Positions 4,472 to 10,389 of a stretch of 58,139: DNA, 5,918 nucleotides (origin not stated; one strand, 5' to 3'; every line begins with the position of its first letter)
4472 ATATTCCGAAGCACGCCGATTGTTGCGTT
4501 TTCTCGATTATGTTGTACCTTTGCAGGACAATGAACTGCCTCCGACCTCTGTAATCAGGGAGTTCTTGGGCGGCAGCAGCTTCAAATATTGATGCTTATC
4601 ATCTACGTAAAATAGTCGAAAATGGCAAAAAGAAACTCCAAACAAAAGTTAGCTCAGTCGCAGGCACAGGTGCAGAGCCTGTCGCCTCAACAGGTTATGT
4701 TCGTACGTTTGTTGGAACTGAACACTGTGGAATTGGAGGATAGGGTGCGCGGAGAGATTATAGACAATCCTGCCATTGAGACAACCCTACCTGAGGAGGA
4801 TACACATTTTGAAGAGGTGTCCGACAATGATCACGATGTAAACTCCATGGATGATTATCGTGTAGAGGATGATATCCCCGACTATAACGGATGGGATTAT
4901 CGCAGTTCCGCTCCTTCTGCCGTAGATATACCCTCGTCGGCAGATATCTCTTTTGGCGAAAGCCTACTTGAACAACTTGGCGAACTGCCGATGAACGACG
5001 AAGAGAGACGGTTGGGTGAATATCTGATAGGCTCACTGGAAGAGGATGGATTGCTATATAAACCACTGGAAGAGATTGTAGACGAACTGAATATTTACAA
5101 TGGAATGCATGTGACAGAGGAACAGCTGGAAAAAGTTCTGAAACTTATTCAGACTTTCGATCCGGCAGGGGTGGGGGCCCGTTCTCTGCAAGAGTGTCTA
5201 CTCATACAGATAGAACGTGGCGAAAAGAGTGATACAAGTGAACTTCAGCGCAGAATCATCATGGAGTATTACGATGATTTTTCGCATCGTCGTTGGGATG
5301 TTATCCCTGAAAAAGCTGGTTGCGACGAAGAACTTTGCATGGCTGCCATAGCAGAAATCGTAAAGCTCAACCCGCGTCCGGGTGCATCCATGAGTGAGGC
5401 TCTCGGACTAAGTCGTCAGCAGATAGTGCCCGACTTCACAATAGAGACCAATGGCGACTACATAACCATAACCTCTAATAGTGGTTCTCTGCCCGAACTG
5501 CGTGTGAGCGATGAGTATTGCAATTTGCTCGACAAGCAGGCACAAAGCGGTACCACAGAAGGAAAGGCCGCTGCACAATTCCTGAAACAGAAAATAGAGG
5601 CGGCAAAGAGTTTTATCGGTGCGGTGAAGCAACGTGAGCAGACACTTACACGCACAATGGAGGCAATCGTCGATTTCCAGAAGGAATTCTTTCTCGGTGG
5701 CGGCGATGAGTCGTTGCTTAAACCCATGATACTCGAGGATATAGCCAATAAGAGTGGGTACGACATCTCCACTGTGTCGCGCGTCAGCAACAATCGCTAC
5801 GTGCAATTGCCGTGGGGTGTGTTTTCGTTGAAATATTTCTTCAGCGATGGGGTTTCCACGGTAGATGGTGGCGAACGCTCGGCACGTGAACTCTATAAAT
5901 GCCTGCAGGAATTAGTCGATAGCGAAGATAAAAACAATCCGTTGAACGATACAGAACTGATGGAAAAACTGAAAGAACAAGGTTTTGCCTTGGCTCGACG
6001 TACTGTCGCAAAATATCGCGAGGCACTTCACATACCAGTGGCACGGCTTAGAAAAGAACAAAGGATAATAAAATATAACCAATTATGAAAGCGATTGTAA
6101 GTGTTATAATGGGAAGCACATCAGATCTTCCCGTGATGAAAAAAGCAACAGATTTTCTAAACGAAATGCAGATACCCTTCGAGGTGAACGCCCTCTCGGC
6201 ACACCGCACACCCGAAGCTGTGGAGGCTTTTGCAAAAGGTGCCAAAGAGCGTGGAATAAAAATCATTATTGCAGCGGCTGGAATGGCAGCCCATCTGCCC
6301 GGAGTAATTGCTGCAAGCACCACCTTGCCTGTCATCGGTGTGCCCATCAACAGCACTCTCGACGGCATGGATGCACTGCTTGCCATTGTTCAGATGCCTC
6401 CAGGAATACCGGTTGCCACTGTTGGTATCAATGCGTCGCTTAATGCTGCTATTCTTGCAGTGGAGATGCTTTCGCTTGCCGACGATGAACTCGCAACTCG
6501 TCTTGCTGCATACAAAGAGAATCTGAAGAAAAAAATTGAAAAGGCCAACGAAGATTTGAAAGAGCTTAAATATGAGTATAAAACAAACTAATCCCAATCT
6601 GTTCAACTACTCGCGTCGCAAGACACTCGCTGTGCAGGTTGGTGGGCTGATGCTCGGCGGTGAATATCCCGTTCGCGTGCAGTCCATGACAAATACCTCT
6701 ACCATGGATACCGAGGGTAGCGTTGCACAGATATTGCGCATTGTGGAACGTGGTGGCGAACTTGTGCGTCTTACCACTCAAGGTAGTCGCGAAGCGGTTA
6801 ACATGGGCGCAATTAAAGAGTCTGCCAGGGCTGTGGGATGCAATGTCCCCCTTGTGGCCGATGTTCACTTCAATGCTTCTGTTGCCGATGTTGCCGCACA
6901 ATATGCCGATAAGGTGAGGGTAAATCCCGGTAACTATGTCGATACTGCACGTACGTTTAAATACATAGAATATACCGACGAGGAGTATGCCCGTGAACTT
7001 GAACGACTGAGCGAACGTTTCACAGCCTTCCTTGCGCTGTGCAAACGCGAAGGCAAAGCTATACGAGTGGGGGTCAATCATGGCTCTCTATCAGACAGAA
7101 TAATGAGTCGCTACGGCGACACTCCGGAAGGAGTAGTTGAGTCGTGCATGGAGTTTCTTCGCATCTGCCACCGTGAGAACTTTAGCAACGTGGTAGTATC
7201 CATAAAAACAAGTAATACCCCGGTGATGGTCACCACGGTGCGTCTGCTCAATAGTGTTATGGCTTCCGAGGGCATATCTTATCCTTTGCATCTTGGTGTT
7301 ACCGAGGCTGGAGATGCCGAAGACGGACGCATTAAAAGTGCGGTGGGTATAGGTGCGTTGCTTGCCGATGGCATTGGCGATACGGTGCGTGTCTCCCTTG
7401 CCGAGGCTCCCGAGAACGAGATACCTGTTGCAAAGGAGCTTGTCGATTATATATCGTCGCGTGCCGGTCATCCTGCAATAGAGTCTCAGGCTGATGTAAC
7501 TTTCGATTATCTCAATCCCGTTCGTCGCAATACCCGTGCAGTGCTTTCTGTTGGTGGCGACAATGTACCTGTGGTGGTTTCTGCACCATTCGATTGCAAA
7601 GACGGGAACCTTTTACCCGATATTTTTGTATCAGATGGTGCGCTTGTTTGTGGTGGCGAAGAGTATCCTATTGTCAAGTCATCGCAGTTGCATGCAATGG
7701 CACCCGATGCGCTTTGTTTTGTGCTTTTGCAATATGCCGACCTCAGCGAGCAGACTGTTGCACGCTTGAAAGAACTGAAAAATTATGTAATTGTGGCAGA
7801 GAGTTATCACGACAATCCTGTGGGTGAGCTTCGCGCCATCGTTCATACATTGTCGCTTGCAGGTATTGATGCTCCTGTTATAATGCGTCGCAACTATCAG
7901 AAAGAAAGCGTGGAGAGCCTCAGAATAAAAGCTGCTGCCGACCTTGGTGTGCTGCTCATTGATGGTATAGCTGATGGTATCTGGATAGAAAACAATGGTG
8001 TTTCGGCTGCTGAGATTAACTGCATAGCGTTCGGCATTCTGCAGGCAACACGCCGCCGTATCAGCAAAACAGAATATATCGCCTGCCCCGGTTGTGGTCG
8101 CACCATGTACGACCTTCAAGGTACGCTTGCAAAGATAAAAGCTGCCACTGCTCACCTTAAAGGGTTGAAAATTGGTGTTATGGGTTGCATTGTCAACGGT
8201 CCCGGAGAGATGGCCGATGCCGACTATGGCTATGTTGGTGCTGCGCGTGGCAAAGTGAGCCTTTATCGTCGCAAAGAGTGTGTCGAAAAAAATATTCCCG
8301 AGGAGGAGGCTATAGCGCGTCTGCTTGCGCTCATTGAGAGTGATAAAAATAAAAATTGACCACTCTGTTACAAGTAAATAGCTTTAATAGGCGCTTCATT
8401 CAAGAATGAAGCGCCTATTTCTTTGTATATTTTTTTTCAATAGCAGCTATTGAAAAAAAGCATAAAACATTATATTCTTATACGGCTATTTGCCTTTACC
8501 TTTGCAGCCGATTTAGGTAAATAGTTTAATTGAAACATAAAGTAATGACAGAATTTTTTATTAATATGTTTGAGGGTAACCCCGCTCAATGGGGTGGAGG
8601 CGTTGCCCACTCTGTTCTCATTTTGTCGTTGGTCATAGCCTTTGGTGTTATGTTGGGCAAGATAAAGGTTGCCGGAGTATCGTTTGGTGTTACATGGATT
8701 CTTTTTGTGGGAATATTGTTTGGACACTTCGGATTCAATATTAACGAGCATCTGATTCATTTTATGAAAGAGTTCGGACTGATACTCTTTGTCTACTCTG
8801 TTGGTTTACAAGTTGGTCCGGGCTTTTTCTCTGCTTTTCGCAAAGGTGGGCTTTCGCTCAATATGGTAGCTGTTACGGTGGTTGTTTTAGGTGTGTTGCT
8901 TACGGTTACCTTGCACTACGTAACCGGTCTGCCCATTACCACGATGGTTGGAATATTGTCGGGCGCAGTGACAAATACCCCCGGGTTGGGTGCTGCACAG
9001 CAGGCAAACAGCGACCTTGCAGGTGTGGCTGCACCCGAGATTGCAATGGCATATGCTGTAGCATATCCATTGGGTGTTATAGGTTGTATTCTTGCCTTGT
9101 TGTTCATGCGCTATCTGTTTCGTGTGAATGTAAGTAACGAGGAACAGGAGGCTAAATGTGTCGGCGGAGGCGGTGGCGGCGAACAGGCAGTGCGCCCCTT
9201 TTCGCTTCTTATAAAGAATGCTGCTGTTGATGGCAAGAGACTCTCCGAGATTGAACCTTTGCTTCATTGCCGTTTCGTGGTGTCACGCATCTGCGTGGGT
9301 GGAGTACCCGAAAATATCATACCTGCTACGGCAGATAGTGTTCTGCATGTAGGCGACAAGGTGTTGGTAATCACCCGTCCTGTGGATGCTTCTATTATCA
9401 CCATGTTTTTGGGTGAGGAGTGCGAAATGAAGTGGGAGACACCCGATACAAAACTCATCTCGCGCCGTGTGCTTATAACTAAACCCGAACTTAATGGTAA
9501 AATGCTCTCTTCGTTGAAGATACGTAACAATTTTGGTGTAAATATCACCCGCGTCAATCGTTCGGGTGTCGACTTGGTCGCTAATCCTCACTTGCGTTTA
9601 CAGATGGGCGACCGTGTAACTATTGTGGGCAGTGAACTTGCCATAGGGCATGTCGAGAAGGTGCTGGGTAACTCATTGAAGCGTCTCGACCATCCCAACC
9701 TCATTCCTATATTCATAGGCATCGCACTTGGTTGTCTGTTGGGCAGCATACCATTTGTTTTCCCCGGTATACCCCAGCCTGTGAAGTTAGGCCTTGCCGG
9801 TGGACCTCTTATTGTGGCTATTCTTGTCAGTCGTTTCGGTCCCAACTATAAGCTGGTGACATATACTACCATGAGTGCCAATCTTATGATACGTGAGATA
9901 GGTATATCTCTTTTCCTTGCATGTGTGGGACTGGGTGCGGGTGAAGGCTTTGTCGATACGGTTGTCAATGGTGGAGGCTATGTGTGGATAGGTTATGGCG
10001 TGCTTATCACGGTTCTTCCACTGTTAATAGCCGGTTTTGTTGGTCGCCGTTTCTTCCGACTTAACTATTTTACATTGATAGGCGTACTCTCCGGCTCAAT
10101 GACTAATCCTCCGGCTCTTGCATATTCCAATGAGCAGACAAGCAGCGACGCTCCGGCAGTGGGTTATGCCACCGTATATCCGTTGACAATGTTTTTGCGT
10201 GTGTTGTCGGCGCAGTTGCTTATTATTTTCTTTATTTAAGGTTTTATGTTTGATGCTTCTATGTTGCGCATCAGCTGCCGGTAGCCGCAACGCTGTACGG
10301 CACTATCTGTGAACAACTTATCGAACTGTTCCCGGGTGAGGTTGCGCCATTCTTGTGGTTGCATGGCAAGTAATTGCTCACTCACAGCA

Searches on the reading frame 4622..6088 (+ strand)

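Call 13: search_protein_families(library=pfam, proteins=[window:4622-6088:+], max_evalue=0.00001)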
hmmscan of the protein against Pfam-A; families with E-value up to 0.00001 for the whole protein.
window:4622-6088:+ (488 aa): 3 families
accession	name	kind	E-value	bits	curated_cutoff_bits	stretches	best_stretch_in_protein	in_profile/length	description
PF04963.19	Sigma54_CBD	-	4.6e-51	173.6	22.9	1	107-299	8-185/185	Sigma-54 factor, core binding domain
PF04552.19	Sigma54_DBD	-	1.4e-48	165.1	22.8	1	319-478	2-159/160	Sigma-54, DNA binding domain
PF00309.25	Sigma54_AID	-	2.8e-11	43.5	23.8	1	9-53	1-45/46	Sigma-54 factor, Activator interacting domain (AID)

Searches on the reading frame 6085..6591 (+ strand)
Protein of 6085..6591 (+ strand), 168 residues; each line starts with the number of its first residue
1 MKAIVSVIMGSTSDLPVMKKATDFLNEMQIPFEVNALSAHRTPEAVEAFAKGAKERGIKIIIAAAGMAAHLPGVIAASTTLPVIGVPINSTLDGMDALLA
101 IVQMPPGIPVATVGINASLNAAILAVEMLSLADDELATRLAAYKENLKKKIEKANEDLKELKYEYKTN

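Call 13: search_protein_families(library=pfam, proteins=[window:6085-6591:+], max_evalue=0.00001)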
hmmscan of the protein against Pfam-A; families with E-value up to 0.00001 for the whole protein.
window:6085-6591:+ (168 aa): 1 family
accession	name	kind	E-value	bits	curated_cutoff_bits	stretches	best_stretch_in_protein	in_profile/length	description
PF00731.26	AIRC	-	8.8e-62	207.5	30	1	5-149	2-147/148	AIR carboxylase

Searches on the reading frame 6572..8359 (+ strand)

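Call 13: search_protein_families(library=pfam, proteins=[window:6572-8359:+], max_evalue=0.00001)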
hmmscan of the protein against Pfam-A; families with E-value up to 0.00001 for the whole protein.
window:6572-8359:+ (595 aa): 1 family
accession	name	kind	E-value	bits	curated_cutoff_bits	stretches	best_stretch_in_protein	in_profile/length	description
PF04551.19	GcpE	-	3.4e-121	404.9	32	2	19-302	2-255/343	GcpE protein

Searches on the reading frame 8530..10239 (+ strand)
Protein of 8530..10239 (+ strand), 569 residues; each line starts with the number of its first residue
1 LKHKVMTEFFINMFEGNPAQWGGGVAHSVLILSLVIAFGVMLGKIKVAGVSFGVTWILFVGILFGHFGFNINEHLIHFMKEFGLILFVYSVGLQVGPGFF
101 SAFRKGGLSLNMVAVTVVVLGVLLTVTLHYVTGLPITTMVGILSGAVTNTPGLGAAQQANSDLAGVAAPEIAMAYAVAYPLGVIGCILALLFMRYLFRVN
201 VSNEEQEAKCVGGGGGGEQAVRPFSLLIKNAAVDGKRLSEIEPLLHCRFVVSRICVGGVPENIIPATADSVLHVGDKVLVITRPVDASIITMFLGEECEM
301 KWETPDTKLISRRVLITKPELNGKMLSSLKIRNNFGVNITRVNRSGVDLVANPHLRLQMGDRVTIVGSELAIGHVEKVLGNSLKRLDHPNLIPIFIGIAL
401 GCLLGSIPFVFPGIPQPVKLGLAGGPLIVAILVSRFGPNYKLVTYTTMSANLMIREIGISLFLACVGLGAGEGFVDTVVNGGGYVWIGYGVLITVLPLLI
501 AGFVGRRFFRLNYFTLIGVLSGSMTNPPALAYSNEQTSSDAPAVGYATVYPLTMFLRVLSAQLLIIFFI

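Call 13: search_protein_families(library=pfam, proteins=[window:8530-10239:+], max_evalue=0.00001)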
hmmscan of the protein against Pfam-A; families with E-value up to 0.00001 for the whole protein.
window:8530-10239:+ (569 aa): 2 families
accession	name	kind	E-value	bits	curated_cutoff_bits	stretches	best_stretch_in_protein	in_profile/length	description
PF06826.17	Asp-Al_Ex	-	1.7e-86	288.6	27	2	394-565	2-166/167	Predicted Permease Membrane Region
PF02080.26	TrkA_C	-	5e-16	58.8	27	1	319-379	10-70/71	TrkA-C domain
